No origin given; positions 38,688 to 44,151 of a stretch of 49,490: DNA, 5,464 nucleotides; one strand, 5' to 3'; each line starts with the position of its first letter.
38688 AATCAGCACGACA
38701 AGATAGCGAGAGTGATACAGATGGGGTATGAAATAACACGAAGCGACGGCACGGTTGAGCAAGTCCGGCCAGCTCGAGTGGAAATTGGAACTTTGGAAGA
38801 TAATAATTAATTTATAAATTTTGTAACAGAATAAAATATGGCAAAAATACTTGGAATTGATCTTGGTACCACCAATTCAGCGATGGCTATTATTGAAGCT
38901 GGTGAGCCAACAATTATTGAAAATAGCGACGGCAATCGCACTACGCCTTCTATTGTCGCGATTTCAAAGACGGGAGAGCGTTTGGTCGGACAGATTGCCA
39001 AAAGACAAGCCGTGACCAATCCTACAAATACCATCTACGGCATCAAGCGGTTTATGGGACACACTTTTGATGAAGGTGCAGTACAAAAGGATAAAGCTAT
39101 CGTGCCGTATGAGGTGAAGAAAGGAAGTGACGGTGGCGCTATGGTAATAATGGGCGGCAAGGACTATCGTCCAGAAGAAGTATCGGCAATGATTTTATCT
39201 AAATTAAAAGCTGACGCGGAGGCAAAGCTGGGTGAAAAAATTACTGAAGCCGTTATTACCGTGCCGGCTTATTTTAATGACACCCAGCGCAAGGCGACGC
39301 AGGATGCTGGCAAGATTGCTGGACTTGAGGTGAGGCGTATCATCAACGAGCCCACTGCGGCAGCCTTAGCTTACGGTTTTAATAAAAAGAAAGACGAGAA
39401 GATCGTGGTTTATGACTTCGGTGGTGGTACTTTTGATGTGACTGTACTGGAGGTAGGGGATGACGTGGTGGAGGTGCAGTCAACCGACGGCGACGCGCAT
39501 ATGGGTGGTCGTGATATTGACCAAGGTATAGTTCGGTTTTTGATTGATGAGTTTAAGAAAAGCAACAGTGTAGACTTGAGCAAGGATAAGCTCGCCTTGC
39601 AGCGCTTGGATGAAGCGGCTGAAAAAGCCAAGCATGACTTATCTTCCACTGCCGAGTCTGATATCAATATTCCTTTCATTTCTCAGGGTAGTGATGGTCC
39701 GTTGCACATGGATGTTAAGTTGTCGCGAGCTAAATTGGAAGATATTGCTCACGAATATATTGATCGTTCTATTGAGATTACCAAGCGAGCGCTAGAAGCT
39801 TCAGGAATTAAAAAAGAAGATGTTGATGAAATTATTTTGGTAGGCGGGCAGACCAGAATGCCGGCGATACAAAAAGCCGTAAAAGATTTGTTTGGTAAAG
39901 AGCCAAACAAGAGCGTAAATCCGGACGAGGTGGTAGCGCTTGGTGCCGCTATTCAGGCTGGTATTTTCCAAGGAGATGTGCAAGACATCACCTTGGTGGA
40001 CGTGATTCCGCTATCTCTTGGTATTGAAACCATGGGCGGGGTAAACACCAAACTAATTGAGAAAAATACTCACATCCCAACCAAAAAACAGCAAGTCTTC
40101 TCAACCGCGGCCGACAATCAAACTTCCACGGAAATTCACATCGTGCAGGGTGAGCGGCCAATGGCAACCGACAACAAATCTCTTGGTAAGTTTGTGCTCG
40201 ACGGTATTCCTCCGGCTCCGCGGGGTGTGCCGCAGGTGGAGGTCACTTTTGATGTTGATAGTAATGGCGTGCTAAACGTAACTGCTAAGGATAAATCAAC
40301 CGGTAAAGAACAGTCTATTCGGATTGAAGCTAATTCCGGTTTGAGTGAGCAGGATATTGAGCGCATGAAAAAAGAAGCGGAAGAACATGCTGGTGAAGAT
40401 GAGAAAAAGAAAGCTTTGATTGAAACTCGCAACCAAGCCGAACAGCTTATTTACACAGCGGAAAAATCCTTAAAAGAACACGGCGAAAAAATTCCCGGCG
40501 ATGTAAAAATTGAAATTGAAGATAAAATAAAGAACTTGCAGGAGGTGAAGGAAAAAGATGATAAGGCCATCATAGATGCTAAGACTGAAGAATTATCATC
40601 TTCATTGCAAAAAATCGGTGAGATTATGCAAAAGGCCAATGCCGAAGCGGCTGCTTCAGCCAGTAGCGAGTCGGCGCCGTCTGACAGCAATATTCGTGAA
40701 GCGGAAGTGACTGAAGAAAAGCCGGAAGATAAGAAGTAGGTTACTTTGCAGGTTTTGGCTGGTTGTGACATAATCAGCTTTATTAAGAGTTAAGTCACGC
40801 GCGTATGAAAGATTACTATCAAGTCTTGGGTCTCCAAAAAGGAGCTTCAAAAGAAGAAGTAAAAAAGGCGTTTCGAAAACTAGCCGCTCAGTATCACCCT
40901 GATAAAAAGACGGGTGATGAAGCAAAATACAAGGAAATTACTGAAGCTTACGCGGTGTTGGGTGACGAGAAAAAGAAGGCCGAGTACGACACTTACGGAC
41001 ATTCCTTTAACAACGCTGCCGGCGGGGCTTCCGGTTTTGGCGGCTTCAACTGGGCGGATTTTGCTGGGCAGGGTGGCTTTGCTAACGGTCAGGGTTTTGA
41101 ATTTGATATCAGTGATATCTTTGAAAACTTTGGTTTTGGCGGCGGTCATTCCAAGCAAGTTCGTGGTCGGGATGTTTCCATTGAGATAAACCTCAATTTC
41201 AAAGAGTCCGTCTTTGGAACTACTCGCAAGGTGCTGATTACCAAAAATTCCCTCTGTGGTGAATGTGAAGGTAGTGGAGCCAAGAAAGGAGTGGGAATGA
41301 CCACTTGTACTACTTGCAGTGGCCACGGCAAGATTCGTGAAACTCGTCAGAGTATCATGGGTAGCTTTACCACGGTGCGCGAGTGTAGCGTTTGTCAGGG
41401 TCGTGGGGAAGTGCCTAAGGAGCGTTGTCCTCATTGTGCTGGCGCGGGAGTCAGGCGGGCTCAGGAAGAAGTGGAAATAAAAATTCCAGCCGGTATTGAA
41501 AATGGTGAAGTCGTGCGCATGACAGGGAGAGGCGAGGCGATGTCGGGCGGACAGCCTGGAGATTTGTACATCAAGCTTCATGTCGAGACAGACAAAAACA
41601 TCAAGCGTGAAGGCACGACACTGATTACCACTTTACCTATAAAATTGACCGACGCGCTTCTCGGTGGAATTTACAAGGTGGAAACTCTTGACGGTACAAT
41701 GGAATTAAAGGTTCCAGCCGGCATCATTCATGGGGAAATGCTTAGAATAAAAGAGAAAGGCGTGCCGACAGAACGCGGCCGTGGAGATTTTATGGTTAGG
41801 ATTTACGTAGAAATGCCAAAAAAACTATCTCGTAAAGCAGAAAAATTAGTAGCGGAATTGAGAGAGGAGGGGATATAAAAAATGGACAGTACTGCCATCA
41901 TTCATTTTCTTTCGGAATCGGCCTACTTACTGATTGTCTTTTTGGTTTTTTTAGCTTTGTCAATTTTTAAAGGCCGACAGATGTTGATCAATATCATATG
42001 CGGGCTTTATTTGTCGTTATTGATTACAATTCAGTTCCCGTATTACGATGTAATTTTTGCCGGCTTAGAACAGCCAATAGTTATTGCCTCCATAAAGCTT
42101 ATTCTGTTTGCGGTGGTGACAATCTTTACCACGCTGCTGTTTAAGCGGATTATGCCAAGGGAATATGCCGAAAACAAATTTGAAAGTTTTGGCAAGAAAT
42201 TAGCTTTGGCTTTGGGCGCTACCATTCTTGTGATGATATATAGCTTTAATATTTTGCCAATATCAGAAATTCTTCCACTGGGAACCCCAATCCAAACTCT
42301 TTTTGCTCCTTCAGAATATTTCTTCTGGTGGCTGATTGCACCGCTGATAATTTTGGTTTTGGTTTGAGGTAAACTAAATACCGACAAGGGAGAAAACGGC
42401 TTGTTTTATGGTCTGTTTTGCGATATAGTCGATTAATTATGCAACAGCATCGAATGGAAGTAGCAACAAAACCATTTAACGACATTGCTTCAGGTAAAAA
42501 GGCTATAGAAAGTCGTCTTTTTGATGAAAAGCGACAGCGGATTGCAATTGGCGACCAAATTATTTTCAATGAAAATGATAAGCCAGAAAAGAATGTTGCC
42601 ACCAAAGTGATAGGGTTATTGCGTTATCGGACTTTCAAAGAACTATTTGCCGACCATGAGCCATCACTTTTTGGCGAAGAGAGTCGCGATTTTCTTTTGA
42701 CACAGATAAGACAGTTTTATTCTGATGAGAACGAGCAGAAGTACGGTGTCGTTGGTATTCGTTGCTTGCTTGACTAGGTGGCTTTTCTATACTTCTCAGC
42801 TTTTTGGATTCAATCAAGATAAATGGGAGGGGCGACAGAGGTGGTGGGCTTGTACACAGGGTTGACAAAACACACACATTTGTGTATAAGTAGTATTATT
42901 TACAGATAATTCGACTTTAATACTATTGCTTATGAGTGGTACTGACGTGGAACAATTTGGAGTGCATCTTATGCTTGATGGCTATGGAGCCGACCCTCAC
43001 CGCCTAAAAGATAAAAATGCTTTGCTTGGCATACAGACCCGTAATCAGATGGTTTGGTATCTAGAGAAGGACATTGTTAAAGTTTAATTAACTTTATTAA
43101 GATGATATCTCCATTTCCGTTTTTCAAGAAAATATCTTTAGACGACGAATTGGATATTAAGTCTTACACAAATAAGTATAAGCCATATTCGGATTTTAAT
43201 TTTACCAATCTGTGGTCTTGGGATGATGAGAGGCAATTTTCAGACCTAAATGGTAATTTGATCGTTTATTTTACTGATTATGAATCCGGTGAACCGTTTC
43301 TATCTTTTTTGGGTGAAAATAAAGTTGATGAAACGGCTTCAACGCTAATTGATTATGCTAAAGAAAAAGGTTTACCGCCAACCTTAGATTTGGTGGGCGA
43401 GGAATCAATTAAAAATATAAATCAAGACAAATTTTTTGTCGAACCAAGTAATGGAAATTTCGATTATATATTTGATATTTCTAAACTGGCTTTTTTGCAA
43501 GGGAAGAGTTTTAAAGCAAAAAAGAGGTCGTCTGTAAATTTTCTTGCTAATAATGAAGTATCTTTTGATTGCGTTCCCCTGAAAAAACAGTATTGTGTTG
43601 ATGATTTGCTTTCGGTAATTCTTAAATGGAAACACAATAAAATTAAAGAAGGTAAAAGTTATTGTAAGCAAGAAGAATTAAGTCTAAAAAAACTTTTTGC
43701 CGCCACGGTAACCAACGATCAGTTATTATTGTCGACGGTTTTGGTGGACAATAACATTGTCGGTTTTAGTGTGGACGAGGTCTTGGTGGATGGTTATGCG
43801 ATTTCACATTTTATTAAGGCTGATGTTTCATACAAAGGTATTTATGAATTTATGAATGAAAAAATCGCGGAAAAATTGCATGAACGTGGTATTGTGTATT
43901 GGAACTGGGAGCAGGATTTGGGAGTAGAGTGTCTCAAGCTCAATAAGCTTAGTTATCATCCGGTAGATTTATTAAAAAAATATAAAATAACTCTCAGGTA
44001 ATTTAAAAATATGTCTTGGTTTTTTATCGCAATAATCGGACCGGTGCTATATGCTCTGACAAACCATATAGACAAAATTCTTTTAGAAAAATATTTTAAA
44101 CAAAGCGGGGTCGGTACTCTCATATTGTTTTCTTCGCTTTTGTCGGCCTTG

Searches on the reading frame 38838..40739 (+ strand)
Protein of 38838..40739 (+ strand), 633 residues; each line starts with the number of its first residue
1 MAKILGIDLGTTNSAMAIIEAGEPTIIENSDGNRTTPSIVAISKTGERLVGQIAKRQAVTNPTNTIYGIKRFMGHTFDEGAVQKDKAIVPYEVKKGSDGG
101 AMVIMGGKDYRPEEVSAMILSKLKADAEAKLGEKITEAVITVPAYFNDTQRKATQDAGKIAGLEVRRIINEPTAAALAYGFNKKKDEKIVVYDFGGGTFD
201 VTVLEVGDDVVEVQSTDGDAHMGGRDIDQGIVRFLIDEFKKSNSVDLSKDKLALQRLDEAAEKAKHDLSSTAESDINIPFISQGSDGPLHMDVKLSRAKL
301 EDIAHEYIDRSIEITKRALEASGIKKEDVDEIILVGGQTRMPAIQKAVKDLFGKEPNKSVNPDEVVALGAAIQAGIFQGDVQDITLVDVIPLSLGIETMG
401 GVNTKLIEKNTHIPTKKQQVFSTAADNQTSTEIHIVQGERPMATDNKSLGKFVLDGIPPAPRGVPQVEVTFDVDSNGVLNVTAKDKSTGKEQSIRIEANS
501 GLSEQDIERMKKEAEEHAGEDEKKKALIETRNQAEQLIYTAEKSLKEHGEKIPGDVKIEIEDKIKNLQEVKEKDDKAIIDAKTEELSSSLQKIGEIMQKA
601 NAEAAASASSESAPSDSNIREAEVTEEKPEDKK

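Call 6: search_protein_families(library=pfam, proteins=[window:38838-40739:+], max_evalue=0.01)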
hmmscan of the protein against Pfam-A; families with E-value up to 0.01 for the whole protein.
window:38838-40739:+ (633 aa): 3 families
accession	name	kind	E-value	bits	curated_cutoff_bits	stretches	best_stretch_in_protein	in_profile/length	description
PF00012.26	HSP70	-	5.1e-245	814.7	20.6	1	4-598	1-598/599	Hsp70 protein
PF06723.19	MreB_Mbl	-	1.9e-14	53.7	27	1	124-372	82-317/327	MreB/Mbl protein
PF02782.22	FGGY_C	-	0.00029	21.1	27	1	317-375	145-195/198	FGGY family of carbohydrate kinases, C-terminal domain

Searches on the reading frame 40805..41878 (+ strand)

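Call 6: search_protein_families(library=pfam, proteins=[window:40805-41878:+], max_evalue=0.01)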
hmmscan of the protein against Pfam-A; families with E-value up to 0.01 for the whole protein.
window:40805-41878:+ (357 aa): 6 families
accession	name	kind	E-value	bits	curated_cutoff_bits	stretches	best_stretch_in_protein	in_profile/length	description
PF01556.23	DnaJ_C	-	9.6e-41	139.8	26.6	1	125-338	2-152/152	DnaJ C terminal domain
PF00226.36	DnaJ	-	3.8e-22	78.6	27.8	1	3-62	1-63/63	DnaJ domain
PF00684.25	DnaJ_CXXCXGXG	-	9.3e-14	51.9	32.7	1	151-215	1-65/65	DnaJ central domain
PF15777.11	Anti-TRAP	-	0.0015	18.9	32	0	193-216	12-41/59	Tryptophan RNA-binding attenuator protein inhibitory protein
PF17302.8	DUF5351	-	0.0033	18.1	27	0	206-216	18-28/29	Family of unknown function (DUF5351)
PF25436.1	BSD2_CRD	-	0.006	17.2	27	1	150-216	4-59/69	BSD2 cysteine rich domain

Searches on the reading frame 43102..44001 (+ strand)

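Call 6: search_protein_families(library=pfam, proteins=[window:43102-44001:+], max_evalue=0.01)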
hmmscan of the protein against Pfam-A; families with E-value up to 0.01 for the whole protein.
window:43102-44001:+ (299 aa): 1 family
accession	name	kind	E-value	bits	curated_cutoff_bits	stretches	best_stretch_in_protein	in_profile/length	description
PF09924.15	LPG_synthase_C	-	8.4e-25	87.9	27.5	1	27-295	5-296/298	Phosphatidylglycerol lysyltransferase, C-terminal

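Call 7: search_protein_families(library=ncbifam, proteins=[window:43102-44001:+], max_evalue=0.1)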
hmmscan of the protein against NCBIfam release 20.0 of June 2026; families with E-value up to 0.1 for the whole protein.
window:43102-44001:+ (299 aa): 0 families
